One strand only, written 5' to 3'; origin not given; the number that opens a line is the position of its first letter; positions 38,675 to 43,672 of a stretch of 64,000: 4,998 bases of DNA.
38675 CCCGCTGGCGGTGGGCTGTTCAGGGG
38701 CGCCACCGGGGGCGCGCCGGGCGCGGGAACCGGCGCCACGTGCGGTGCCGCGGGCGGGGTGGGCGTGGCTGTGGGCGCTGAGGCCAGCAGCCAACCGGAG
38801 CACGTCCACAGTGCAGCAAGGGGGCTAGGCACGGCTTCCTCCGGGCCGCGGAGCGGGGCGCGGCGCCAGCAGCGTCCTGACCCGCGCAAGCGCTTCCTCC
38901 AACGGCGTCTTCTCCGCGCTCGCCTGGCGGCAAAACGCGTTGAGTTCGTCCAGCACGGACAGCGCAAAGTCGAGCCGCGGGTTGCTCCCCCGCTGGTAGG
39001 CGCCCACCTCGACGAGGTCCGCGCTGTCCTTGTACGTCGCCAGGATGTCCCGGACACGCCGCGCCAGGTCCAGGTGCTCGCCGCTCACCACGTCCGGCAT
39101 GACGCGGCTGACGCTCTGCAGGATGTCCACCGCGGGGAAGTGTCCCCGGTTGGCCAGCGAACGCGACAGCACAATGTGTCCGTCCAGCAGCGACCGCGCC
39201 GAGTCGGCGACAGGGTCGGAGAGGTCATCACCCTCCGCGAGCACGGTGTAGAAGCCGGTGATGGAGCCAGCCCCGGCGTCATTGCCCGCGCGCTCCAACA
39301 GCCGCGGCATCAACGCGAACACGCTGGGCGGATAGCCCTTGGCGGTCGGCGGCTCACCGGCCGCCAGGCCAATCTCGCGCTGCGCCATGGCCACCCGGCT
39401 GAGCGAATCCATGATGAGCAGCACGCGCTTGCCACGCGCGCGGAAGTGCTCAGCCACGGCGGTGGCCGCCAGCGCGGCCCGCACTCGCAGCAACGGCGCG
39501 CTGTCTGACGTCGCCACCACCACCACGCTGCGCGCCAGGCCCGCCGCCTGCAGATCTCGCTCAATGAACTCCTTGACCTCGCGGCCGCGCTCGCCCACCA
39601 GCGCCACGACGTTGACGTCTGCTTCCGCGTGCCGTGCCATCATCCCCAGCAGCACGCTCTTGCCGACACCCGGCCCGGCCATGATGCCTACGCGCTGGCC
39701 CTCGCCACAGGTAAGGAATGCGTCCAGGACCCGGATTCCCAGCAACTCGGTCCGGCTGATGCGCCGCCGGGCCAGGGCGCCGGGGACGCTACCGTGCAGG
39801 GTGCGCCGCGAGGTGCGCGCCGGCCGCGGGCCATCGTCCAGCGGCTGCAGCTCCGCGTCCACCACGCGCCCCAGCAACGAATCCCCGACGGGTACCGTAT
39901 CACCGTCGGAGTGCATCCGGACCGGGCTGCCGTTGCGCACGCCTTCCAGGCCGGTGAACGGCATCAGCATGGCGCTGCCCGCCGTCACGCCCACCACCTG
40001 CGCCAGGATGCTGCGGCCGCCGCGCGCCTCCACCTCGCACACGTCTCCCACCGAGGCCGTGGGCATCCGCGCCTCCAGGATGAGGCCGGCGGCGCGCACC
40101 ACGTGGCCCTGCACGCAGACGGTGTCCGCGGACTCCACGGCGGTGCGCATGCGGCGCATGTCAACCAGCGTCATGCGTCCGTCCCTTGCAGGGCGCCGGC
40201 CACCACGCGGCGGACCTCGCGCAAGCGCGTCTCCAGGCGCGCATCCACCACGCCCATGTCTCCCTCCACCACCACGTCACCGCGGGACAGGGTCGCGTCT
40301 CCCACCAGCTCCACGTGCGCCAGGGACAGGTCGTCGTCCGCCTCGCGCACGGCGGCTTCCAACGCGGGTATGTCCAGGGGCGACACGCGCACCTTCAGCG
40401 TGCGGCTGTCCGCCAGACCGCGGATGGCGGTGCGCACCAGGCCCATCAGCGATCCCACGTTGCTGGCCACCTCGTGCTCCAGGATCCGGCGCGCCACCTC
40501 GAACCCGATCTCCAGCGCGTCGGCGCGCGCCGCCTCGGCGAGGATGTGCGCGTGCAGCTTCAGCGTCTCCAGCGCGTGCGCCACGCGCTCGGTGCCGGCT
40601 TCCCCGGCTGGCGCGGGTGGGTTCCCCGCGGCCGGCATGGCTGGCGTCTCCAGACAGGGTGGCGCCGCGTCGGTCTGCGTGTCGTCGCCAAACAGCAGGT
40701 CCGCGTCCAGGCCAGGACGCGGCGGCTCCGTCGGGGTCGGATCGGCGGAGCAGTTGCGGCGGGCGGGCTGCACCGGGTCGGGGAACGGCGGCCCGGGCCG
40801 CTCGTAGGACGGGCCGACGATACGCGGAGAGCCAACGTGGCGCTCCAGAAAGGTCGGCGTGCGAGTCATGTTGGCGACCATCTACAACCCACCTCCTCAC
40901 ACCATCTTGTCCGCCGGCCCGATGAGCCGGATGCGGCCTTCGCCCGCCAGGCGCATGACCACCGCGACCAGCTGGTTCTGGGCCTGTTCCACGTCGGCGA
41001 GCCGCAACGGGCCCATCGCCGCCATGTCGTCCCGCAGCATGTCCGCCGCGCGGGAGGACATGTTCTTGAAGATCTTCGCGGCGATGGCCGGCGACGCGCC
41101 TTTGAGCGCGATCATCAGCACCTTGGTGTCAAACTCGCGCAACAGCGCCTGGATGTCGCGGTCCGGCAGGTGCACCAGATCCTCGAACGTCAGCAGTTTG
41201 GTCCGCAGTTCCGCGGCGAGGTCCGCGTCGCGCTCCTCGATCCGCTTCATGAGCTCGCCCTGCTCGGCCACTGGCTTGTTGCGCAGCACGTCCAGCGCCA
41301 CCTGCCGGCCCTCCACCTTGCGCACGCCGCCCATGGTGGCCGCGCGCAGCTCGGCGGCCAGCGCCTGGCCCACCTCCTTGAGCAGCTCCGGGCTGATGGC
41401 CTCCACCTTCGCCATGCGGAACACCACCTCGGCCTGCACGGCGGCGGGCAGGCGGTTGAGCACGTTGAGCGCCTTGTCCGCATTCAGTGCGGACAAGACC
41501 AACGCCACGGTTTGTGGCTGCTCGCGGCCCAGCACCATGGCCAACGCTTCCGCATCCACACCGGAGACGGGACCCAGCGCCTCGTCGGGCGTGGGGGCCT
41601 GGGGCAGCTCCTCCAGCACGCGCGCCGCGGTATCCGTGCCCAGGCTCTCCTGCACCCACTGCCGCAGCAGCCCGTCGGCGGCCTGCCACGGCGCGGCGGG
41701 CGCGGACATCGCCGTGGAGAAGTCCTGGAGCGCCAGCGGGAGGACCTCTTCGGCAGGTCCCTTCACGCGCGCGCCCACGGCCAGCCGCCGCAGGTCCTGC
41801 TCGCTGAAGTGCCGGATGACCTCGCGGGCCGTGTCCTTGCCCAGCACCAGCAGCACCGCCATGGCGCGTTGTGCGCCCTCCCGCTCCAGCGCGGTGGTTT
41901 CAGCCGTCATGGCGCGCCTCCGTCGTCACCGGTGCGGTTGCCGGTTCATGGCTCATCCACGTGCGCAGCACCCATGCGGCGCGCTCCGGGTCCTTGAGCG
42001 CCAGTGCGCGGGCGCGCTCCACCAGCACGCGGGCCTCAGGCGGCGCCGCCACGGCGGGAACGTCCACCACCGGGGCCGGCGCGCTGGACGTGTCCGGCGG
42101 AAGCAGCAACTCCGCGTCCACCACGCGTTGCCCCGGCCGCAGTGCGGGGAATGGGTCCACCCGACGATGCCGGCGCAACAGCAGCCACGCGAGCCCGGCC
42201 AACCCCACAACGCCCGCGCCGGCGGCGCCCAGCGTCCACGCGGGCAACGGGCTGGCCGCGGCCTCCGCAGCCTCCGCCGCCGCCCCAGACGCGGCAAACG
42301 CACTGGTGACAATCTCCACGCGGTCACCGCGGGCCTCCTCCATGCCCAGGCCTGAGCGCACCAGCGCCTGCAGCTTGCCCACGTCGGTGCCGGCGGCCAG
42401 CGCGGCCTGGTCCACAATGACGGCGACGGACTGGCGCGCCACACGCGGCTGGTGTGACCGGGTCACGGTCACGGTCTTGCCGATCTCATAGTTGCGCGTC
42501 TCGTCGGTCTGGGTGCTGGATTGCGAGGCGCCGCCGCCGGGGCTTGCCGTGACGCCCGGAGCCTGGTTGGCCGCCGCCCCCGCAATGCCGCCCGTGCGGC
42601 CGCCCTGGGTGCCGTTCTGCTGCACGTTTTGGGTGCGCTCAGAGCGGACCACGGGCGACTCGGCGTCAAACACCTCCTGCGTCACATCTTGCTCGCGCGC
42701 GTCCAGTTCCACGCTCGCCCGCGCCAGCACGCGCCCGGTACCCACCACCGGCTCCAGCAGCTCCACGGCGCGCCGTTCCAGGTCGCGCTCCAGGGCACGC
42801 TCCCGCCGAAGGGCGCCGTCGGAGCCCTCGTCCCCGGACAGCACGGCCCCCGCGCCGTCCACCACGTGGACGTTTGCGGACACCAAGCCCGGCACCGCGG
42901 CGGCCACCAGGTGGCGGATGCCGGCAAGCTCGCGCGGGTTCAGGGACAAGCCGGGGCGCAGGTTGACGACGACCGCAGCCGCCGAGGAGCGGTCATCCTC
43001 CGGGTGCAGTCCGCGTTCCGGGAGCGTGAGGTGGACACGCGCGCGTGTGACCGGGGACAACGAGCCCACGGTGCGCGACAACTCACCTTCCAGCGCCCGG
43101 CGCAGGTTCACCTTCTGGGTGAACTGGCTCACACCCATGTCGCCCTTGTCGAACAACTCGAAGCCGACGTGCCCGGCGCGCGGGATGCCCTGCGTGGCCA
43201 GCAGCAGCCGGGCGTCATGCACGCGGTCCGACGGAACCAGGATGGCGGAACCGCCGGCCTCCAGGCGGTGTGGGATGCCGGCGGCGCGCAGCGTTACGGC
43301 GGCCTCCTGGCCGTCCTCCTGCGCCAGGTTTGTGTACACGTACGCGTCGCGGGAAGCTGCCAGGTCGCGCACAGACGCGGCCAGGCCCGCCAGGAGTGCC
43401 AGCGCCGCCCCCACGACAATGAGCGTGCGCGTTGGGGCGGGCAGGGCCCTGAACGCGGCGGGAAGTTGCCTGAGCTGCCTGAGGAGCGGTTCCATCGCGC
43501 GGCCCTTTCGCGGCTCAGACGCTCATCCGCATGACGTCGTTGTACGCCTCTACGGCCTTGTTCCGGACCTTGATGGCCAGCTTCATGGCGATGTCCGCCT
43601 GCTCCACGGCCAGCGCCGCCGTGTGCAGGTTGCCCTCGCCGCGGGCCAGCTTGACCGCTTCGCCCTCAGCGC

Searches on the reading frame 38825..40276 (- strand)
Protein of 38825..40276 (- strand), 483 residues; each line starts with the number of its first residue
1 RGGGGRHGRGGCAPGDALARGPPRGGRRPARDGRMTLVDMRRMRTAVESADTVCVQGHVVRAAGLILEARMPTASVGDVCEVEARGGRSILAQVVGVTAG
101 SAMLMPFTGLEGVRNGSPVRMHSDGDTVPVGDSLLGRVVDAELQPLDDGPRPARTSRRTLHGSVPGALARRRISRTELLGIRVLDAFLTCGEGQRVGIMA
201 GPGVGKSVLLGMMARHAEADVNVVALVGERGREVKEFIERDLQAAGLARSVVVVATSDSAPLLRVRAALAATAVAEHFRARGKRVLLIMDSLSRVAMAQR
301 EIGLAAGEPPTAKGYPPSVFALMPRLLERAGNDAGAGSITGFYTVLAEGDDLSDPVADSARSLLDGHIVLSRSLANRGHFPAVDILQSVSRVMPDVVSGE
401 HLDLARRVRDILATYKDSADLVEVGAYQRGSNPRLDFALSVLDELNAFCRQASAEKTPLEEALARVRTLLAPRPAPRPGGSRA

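Call 25: search_protein_families(library=pfam, proteins=[window:38825-40276:-], max_evalue=0.0001)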
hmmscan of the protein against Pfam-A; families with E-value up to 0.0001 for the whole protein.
window:38825-40276:- (483 aa): 3 families
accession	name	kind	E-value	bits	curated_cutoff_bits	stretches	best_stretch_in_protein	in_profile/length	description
PF00006.31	ATP-synt_ab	-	6.2e-87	291.1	29.5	1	180-390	1-213/213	ATP synthase alpha/beta family, nucleotide-binding domain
PF18269.6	T3SS_ATPase_C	-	1.1e-21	76.9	22.7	1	397-465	1-69/72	T3SS EscN ATPase C-terminal domain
PF02874.29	ATP-synt_ab_N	-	1.5e-06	29.1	20.9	1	59-120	1-66/69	ATP synthase alpha/beta family, beta-barrel domain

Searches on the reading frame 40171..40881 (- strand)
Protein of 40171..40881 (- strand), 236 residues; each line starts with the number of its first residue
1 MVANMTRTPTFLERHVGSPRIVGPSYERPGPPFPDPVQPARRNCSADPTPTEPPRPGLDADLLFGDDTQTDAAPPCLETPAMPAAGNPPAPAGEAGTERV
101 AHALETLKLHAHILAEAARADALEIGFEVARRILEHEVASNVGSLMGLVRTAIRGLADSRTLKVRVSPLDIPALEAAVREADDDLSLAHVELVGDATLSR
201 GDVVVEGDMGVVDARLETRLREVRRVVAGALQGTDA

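Call 25: search_protein_families(library=pfam, proteins=[window:40171-40881:-], max_evalue=0.0001)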
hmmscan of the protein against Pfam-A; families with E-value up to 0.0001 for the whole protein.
window:40171-40881:- (236 aa): 1 family
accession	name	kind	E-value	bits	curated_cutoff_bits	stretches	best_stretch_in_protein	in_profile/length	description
PF02108.21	FliH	-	1.2e-16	61.3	24.1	1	98-223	5-128/128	Flagellar assembly protein FliH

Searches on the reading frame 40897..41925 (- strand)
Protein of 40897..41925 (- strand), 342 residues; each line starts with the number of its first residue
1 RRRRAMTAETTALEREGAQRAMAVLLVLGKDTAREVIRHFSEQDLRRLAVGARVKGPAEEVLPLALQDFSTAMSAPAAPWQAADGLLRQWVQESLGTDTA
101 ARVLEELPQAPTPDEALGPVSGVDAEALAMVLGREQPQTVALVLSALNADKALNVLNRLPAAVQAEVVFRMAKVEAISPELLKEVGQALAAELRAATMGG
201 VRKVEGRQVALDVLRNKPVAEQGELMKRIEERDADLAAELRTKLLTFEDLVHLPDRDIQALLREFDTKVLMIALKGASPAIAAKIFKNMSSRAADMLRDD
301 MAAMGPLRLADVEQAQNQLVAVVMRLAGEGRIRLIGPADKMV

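Call 25: search_protein_families(library=pfam, proteins=[window:40897-41925:-], max_evalue=0.0001)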
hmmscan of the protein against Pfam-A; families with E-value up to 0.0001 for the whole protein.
window:40897-41925:- (342 aa): 4 families
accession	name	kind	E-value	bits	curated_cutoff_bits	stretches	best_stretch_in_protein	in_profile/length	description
PF01706.21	FliG_C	-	1.4e-39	135.1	23.3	1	228-334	2-108/108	FliG C-terminal domain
PF14841.11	FliG_M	-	2.9e-20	72.7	25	1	126-195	2-71/76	FliG middle domain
PF14842.11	FliG_N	-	5.9e-19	69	25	2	17-109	4-97/104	FliG N-terminal domain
PF03448.22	MgtE_N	-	8.6e-08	33.1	25.9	0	124-173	38-87/102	MgtE intracellular N domain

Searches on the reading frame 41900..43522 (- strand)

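Call 25: search_protein_families(library=pfam, proteins=[window:41900-43522:-], max_evalue=0.0001)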
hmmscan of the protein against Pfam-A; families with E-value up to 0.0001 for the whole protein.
window:41900-43522:- (540 aa): 2 families
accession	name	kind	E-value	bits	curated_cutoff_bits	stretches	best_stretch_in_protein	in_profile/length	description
PF01514.23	YscJ_FliF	-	1.5e-52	178.5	24.4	1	61-229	8-178/179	Secretory protein of YscJ/FliF family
PF08345.17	YscJ_FliF_C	-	5.3e-34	118.2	23.8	1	256-409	1-147/147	Flagellar M-ring protein C-terminal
